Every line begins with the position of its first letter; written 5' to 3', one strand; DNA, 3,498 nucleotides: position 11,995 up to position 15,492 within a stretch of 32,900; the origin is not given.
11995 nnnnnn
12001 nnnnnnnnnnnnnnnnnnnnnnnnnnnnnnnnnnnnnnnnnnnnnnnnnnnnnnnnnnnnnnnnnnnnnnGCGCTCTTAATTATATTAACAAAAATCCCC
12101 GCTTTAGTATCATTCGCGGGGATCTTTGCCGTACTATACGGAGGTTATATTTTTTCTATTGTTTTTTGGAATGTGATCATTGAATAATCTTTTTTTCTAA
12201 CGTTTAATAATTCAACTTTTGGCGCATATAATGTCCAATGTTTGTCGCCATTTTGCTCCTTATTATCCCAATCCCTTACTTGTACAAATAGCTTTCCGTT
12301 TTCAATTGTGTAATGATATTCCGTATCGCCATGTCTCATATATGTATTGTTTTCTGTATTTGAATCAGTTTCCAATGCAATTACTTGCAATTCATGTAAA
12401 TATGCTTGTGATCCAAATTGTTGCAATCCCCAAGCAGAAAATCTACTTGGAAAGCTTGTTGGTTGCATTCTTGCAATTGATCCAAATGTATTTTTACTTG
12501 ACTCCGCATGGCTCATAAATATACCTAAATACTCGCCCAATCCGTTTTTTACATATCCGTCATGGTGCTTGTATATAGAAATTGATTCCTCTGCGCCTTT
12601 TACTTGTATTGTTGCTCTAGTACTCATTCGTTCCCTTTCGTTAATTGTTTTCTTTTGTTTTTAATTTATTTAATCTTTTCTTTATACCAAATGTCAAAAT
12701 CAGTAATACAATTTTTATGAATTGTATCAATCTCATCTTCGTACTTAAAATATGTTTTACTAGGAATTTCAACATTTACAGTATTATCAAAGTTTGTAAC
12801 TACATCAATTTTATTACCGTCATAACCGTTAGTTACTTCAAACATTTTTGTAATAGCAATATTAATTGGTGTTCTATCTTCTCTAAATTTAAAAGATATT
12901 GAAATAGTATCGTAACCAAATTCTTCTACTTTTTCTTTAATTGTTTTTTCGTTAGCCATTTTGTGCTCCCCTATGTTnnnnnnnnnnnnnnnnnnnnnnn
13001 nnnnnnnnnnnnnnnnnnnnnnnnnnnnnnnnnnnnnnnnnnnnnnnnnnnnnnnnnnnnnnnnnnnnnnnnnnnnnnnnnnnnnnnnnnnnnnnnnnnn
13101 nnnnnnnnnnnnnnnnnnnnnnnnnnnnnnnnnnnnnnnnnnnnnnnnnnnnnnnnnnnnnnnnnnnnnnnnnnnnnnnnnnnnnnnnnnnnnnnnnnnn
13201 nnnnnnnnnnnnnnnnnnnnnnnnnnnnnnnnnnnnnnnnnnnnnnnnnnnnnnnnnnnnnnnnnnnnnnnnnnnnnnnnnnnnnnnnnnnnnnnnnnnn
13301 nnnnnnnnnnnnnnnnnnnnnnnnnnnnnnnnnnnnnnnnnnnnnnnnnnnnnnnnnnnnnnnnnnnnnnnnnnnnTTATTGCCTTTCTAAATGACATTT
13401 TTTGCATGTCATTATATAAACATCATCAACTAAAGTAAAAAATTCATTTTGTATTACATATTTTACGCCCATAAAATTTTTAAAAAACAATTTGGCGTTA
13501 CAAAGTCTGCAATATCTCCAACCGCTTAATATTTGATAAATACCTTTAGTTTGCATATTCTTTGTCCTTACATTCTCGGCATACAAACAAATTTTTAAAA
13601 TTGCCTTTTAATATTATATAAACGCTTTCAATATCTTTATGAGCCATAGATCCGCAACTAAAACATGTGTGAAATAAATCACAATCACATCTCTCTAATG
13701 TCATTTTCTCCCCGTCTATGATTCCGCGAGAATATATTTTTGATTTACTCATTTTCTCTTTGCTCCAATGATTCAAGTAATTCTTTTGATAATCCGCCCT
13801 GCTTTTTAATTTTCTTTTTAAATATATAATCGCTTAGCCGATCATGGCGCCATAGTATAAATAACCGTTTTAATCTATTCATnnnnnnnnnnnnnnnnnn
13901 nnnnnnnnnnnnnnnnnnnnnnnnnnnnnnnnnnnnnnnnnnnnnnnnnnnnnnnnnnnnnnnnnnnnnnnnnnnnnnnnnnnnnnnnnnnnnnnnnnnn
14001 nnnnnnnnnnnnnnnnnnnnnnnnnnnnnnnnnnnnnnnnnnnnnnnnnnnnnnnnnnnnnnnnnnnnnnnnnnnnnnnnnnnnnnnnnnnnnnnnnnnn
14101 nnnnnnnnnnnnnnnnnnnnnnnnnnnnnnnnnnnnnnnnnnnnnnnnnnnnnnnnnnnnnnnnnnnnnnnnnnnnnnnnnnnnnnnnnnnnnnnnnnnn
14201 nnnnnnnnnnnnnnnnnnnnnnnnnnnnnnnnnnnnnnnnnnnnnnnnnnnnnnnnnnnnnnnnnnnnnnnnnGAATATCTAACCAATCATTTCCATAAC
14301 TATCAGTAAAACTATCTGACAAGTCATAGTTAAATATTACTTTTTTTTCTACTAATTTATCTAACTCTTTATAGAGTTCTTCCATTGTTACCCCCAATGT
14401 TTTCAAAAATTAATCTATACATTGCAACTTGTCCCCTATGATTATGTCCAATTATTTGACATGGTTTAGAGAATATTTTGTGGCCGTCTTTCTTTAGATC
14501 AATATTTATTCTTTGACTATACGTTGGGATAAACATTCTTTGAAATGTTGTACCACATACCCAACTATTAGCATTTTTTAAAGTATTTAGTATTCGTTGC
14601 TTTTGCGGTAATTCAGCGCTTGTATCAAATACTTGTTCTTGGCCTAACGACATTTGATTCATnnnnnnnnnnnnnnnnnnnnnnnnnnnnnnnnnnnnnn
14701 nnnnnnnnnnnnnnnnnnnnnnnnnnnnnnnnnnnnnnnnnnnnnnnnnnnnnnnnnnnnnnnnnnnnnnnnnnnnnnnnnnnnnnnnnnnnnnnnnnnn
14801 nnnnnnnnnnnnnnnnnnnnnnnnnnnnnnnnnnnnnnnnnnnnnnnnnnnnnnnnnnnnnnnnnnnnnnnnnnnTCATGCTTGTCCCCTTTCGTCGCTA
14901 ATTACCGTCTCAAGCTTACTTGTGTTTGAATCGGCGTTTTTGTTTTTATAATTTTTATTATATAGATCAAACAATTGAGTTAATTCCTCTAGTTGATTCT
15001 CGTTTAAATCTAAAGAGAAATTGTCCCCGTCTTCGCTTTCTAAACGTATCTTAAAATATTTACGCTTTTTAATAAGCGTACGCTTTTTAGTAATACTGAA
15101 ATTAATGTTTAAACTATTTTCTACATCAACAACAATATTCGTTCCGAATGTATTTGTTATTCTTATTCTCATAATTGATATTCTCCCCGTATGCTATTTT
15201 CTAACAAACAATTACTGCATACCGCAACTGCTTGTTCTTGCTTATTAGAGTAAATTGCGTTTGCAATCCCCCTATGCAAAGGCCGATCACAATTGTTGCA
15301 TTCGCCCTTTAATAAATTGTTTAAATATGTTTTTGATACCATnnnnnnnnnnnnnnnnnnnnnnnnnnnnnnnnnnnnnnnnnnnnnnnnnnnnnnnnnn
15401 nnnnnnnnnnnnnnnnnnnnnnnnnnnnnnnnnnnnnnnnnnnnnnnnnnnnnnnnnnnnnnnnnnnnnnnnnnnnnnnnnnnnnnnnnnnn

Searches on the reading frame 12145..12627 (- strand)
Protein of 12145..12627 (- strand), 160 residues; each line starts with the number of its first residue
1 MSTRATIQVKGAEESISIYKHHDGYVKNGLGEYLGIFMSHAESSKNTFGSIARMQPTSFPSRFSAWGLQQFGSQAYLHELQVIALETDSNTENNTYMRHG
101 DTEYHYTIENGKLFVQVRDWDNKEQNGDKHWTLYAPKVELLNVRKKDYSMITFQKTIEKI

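Call 12: search_protein_families(library=phrogs, proteins=[window:12145-12627:-], max_evalue=0.001)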
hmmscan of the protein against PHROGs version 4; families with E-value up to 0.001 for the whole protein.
window:12145-12627:- (160 aa): 1 family
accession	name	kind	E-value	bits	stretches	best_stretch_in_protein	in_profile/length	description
phrog_1987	-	unknown function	4.9e-05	24.7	1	1-115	1-114/128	-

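Call 66: search_protein_families(library=pfam, proteins=[window:12145-12627:-], max_evalue=0.05)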
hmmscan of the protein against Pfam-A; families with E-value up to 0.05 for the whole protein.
window:12145-12627:- (160 aa): 1 family
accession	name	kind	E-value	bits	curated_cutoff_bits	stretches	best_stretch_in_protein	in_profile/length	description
PF23763.2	Beta-barrel_GLAA-B_I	-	0.0053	17.4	28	1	89-148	8-64/95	GLAA-B beta-barrel domain I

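Call 84: search_protein_families(library=phrogs, proteins=[window:12145-12627:-], max_evalue=0.01)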
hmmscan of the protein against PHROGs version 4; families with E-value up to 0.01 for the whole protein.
window:12145-12627:- (160 aa): 2 families
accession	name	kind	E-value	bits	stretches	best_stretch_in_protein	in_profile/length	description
phrog_1987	-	unknown function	4.9e-05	24.7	1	1-115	1-114/128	-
phrog_23089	-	unknown function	0.0077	16.9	0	1-43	1-42/239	-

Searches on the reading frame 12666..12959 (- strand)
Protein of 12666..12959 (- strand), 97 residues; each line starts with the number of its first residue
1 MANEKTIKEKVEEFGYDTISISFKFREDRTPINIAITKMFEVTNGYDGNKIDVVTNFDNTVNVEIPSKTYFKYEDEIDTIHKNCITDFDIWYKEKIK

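Call 66: search_protein_families(library=pfam, proteins=[window:12666-12959:-], max_evalue=0.05)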
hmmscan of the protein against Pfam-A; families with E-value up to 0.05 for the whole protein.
window:12666-12959:- (97 aa): 1 family
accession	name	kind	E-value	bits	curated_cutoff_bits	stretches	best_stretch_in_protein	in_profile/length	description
PF06162.17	PgaPase_1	-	0.038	14.2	24.4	0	49-82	23-56/166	Putative pyroglutamyl peptidase PgaPase_1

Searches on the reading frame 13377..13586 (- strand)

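Call 66: search_protein_families(library=pfam, proteins=[window:13377-13586:-], max_evalue=0.05)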
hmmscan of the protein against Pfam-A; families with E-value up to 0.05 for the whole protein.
window:13377-13586:- (69 aa): 1 family
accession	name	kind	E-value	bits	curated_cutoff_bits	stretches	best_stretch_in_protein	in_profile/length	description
PF01927.22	Mut7-C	-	0.043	14.4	23.3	1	21-65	88-130/146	Mut7-C RNAse domain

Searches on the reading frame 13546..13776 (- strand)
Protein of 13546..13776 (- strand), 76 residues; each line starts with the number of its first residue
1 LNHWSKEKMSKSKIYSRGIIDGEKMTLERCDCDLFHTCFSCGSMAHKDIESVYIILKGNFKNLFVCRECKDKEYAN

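Call 65: search_protein_families(library=pfam, proteins=[window:13546-13776:-], max_evalue=0.05)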
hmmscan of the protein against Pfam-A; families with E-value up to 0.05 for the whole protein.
window:13546-13776:- (76 aa): 2 families
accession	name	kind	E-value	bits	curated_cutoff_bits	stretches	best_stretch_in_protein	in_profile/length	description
PF17848.7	Zn_ribbon_ACC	-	0.0038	17.8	24.5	0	61-69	18-26/26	Acetyl-CoA carboxylase zinc finger domain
PF01485.27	IBR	-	0.043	14.3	24.3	1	28-49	42-63/65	IBR domain, a half RING-finger domain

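Call 84: search_protein_families(library=phrogs, proteins=[window:13546-13776:-], max_evalue=0.01)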
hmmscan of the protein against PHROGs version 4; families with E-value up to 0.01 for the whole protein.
window:13546-13776:- (76 aa): 0 families

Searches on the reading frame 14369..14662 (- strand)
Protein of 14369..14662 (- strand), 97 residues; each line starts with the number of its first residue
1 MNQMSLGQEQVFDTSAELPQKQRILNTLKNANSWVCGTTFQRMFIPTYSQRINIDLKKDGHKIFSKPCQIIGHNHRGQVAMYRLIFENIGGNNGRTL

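Call 65: search_protein_families(library=pfam, proteins=[window:14369-14662:-], max_evalue=0.05)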
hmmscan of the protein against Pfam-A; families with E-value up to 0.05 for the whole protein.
window:14369-14662:- (97 aa): 0 families

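Call 84: search_protein_families(library=phrogs, proteins=[window:14369-14662:-], max_evalue=0.01)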
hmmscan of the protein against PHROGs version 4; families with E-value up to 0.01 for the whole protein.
window:14369-14662:- (97 aa): 1 family
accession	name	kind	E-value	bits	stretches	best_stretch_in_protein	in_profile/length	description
phrog_4973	-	unknown function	0.0025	18.7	1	17-84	66-130/149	-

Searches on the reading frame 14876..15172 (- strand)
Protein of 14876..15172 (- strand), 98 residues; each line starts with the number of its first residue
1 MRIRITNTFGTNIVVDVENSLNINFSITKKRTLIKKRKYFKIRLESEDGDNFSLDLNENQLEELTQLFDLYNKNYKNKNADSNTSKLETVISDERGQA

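Call 65: search_protein_families(library=pfam, proteins=[window:14876-15172:-], max_evalue=0.05)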
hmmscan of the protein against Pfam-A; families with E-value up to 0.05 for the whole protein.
window:14876-15172:- (98 aa): 1 family
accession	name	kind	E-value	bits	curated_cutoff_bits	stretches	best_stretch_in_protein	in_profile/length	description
PF18027.6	Pepdidase_M14_N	-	0.043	14.4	23.2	1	10-78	8-68/107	Cytosolic carboxypeptidase N-terminal domain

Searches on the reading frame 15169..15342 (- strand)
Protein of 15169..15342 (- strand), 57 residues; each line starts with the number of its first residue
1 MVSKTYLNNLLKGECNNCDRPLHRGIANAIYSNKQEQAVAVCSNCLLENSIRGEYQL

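Call 65: search_protein_families(library=pfam, proteins=[window:15169-15342:-], max_evalue=0.05)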
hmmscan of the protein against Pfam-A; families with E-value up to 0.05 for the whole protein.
window:15169-15342:- (57 aa): 1 family
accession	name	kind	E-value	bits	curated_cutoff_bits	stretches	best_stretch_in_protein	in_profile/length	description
PF03691.19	UPF0167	-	0.027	14.7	25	1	12-55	20-61/174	Uncharacterised protein family (UPF0167)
